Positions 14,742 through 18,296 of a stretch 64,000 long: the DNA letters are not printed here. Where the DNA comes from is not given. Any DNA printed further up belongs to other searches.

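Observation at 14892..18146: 1084-aa protein made of ~20 eight-cysteine repeats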

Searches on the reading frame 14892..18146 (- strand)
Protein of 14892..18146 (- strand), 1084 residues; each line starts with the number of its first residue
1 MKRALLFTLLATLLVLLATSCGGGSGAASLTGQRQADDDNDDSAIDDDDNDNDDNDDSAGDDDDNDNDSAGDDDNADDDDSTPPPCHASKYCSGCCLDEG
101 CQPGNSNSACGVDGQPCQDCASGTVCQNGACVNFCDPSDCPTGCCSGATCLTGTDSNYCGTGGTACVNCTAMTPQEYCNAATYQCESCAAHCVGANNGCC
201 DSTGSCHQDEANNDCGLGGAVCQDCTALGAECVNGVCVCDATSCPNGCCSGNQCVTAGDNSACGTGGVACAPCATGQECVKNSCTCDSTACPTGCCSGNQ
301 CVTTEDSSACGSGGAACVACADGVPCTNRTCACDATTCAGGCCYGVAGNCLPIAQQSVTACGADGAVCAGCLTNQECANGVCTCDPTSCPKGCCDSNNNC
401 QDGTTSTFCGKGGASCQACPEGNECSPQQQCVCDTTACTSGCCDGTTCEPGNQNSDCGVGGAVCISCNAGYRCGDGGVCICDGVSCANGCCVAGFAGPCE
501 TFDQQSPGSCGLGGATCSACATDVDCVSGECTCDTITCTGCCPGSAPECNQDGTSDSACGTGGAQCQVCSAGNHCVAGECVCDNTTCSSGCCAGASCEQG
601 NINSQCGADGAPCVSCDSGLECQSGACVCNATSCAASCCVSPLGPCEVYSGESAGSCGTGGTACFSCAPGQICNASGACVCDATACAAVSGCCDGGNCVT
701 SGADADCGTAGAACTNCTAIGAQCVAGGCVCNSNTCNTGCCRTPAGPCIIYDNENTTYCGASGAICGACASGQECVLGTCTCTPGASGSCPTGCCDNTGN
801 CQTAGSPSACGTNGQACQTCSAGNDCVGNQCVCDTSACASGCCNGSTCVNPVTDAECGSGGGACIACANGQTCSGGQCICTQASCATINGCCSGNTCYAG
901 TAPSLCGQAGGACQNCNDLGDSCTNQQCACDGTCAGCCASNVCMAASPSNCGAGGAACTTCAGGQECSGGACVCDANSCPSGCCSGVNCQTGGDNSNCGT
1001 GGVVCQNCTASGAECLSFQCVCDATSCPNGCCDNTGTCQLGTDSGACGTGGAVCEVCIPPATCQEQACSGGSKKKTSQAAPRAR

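Call 3: search_protein_families(library=pfam, proteins=[window:14892-18146:-], max_evalue=1)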
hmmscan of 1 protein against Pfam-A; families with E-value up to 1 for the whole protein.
window:14892-18146:- (1084 aa): 0 families

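Call 4: search_protein_families(library=ncbifam, proteins=[window:14892-18146:-], max_evalue=1)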
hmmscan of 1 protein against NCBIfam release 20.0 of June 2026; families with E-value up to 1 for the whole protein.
window:14892-18146:- (1084 aa): 2 families
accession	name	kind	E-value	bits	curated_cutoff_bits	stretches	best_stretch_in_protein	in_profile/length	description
NF033598.2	elast_bind_EbpS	equivalog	0.00087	18.3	300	1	6-80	308-378/498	elastin-binding protein EbpS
NF047873.1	ZrgA_Zn_trans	equivalog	0.23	11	185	1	32-80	101-150/213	zinc uptake protein ZrgA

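Call 9: find_homologous_proteins(query=window:14892-18146:-, max_evalue=0.001)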
Query window:14892-18146:- (1084 aa): 159 proteins with E <= 0.001 among 8000 candidates; the best 120 are listed.
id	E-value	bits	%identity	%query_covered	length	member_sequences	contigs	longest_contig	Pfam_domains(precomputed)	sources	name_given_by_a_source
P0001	1.5e-47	180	40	49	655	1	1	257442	-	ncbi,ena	-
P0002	1.2e-45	174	42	41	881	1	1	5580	-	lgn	-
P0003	3.7e-45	172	41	40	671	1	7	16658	-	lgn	-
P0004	7.7e-44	168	31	59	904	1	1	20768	-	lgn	-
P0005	8.8e-43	164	41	35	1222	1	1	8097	PF11617.14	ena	-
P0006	4.0e-40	156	32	61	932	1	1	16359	-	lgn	-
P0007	1.4e-39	154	39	46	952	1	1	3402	-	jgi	jgi:hypothetical protein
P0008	2.3e-39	153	33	63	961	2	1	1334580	-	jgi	-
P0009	1.3e-38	151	35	42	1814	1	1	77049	-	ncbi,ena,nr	ncbi:MAG: hypothetical protein LAO51_02510 [Acidobacteriia bacterium]|nr:hypothetical protein [Terri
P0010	1.5e-38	151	43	28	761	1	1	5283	-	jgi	jgi:hypothetical protein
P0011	2.0e-37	147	32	74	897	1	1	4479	-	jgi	jgi:hypothetical protein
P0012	4.6e-37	146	33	78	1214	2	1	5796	-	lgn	-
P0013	7.4e-36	142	39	39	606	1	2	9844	PF00168.37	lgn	-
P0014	2.2e-35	140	39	36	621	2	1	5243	-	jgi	jgi:hypothetical protein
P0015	5.5e-35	139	34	50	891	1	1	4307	-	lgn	-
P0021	6.9e-30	122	46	23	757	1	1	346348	-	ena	-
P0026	2.0e-27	114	35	58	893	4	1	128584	-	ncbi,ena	ncbi:MAG: hypothetical protein WBY94_28425 [Polyangiaceae bacterium]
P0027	2.2e-26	110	40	24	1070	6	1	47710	PF11617.14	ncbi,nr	ncbi:MAG: hypothetical protein IT370_06645 [Deltaproteobacteria bacterium]|nr:hypothetical protein [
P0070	7.6e-16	75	42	20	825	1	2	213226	PF11617.14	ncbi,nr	ncbi:MAG: hypothetical protein H6728_13425 [Myxococcales bacterium]|nr:hypothetical protein [Myxococ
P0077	2.8e-15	73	46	21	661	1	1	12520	PF07603.18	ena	-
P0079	4.8e-15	73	38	16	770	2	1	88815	PF11617.14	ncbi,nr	ncbi:MAG: hypothetical protein H6728_16870, partial [Myxococcales bacterium]|nr:hypothetical protein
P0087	3.2e-14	70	36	31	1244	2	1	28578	PF11617.14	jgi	-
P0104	7.2e-12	62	37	33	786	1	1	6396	PF04885.20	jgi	jgi:hypothetical protein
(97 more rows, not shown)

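Call 15: search_protein_families(library=ncbifam, proteins=[P0008, P0005, P0009], max_evalue=0.01)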
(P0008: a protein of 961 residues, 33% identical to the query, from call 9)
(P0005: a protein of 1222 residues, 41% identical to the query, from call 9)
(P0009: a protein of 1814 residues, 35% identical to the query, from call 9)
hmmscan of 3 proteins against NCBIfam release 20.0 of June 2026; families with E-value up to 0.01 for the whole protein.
P0008 (961 aa): 0 families

P0005 (1222 aa): 0 families

P0009 (1814 aa): 0 families

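Call 24: find_encoding_contigs(protein=P0001, flank=8000, max_places=2)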
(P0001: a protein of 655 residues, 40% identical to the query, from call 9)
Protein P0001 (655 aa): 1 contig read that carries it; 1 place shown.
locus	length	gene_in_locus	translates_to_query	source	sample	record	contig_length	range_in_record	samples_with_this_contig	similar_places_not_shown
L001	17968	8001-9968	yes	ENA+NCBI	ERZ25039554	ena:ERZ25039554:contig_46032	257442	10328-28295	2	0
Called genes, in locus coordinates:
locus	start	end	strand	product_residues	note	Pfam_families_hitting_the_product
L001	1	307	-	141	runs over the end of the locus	PF00115:COX1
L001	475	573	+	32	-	-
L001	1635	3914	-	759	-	-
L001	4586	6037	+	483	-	PF08448:PAS_4 (faint), PF13426:PAS_9 (faint), PF00989:PAS (weak), PF00512:HisKA (faint)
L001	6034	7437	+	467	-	PF00072:Response_reg, PF00158:Sigma54_activat, PF14532:Sigma54_activ_2, PF00004:AAA (faint), PF07728:AAA_5, PF25601:AAA_lid_14, PF02954:HTH_8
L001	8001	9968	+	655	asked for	-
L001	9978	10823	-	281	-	PF00384:Molybdopterin, PF01568:Molydop_binding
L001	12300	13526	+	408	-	-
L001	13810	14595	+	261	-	-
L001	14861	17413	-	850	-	-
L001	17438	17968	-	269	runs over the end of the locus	PF21813:DUF6882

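Call 25: find_encoding_contigs(protein=window:14892-18146:-, flank=8000, max_places=3)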
Protein window:14892-18146:- (1084 aa): no gene with exactly this product is on record in the collection.

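Call 50: search_protein_families(library=pfam, proteins=[P0104, P0077, P0005, P0013, P0002, P0012, P0008], max_evalue=0.1)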
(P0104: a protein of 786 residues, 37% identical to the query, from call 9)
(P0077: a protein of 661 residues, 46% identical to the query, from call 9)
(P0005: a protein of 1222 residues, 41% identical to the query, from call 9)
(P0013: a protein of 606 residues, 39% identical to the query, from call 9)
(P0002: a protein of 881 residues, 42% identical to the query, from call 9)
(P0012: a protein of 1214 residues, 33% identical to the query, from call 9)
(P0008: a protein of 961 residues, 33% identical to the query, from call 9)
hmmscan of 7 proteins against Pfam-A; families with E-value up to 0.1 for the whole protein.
P0104 (786 aa): 1 family
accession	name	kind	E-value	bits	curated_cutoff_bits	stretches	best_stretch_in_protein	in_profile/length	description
PF04885.19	Stig1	-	7.6e-09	36.4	24.1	4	176-222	37-83/85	Stigma-specific STIG1-like protein family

P0077 (661 aa): 1 family
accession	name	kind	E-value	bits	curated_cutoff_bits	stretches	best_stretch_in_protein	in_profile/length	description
PF07603.17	Lcl_C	-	8.9e-26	90.9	34.9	2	514-660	3-116/117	Lcl C-terminal domain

P0005 (1222 aa): 1 family
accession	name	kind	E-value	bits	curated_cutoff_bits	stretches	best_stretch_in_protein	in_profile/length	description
PF11617.13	Cu-binding_MopE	-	1.9e-33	114.8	27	6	288-318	1-30/30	Putative metal-binding motif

P0013 (606 aa): 2 families
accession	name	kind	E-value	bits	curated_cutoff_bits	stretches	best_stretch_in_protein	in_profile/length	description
PF00168.36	C2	-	6.6e-09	36.4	22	1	497-571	4-82/104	C2 domain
PF08139.17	LPAM_1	-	0.082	13.8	20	0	5-19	3-17/18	Prokaryotic membrane lipoprotein lipid attachment site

P0002 (881 aa): 0 families

P0012 (1214 aa): 0 families

P0008 (961 aa): 0 families

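Call 59: find_encoding_contigs(protein=P0008, flank=6000, max_places=1)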
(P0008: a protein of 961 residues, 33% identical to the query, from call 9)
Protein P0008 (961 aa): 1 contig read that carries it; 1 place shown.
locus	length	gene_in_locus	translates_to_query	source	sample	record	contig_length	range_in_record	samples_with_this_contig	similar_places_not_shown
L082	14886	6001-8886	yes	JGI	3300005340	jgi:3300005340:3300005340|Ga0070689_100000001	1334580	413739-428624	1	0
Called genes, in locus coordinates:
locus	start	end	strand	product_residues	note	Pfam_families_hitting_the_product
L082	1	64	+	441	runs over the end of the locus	PF02754:CCG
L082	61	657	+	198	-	PF12007:DUF3501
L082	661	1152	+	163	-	PF13302:Acetyltransf_3, PF00583:Acetyltransf_1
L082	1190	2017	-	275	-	PF01569:PAP2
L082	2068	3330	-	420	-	PF01593:Amino_oxidase, PF13450:NAD_binding_8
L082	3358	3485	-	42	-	-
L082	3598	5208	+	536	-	PF00069:Pkinase, PF07714:PK_Tyr_Ser-Thr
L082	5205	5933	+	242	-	PF13424:TPR_12 (faint), PF00515:TPR_1 (faint), PF07719:TPR_2 (faint), PF13181:TPR_8 (faint), PF13428:TPR_14 (faint), PF13432:TPR_16 (weak), PF14559:TPR_19 (faint)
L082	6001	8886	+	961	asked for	-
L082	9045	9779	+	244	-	PF03994:DUF350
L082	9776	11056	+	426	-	PF03738:GSP_synth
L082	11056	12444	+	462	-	-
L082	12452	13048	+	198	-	-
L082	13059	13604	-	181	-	PF03734:YkuD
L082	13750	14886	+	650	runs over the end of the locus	PF16697:Yop-YscD_cpl, PF00498:FHA, PF01590:GAF, PF13185:GAF_2 (weak), PF00158:Sigma54_activat, PF14532:Sigma54_activ_2, PF25601:AAA_lid_14, PF02954:HTH_8, +2 more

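Call 60: find_encoding_contigs(protein=P0026, flank=6000, max_places=1)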
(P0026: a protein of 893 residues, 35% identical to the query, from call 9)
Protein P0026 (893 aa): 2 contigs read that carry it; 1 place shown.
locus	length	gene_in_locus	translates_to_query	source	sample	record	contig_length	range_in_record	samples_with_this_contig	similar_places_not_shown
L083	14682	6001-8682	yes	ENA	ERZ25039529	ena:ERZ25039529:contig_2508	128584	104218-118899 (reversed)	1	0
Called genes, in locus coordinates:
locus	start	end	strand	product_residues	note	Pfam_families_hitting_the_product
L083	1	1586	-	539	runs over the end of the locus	PF00015:MCPsignal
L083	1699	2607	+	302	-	-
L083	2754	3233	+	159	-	-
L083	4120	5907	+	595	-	-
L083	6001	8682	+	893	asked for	-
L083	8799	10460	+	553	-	-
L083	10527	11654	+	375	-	PF00226:DnaJ, PF01556:DnaJ_C, PF00684:DnaJ_CXXCXGXG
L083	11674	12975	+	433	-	PF00006:ATP-synt_ab, PF18269:T3SS_ATPase_C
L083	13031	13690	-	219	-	-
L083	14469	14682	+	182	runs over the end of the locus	-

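Call 61: find_encoding_contigs(protein=P0021, flank=6000, max_places=1)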
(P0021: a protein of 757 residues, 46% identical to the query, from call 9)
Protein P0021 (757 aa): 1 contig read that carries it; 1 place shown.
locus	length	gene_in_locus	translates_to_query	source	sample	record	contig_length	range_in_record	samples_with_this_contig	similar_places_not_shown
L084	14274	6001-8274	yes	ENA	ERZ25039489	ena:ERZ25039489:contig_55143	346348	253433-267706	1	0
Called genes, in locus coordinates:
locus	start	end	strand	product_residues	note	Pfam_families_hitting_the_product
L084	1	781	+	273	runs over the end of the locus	-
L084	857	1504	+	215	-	PF00857:Isochorismatase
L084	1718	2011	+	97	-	-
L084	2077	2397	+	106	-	-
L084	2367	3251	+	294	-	-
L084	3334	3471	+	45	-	-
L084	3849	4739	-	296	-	-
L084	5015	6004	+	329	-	-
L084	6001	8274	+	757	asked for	-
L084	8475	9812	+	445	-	-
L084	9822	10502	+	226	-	-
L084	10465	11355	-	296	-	PF26550:Tricorn_2nd (faint), PF00930:DPPIV_N (faint), PF26549:Tricorn_N (weak), PF07676:PD40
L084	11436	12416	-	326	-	-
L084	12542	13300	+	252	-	-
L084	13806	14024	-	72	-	-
